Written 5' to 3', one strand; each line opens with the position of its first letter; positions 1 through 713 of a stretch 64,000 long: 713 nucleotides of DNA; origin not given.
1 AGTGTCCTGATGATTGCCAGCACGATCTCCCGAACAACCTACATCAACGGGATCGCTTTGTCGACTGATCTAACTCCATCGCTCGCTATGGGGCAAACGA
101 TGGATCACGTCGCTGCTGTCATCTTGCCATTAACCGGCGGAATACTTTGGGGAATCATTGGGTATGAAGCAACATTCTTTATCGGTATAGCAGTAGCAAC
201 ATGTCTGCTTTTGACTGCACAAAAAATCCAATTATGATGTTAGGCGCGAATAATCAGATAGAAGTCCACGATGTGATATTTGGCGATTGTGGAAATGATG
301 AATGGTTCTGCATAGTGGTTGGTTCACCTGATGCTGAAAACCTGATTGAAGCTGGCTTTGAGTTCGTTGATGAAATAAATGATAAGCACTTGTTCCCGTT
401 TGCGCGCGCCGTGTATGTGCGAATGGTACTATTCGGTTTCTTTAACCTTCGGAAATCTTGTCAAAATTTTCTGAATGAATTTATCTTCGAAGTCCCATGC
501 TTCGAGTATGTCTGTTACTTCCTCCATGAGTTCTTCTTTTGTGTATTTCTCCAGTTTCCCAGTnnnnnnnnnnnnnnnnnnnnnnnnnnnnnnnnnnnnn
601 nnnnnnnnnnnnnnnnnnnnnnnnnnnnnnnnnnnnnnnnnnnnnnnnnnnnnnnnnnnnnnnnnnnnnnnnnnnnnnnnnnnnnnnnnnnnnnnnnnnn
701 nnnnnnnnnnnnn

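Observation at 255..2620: Two decayed integrase-type C-terminal modules, each truncated exactly at a (CG)4 tract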

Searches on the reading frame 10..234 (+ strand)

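Call 12: search_protein_families(library=pfam, proteins=[window:10-234:+], max_evalue=1)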
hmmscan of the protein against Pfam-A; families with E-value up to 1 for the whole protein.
window:10-234:+ (75 aa): 2 families
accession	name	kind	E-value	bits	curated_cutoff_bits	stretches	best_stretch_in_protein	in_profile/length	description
PF11085.13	YqhR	-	0.033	14.5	27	1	35-70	20-55/165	Conserved membrane protein YqhR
PF09574.15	DUF2374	-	0.46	10.8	27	0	45-70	7-38/42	Protein of unknown function (Duf2374)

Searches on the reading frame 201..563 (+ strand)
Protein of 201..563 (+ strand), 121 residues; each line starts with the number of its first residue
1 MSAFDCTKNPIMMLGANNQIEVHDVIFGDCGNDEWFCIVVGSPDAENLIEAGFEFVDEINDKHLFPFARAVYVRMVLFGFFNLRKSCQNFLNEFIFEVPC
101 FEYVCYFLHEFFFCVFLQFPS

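Call 12: search_protein_families(library=pfam, proteins=[window:201-563:+], max_evalue=1)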
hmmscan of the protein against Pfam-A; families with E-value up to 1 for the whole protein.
window:201-563:+ (121 aa): 0 families
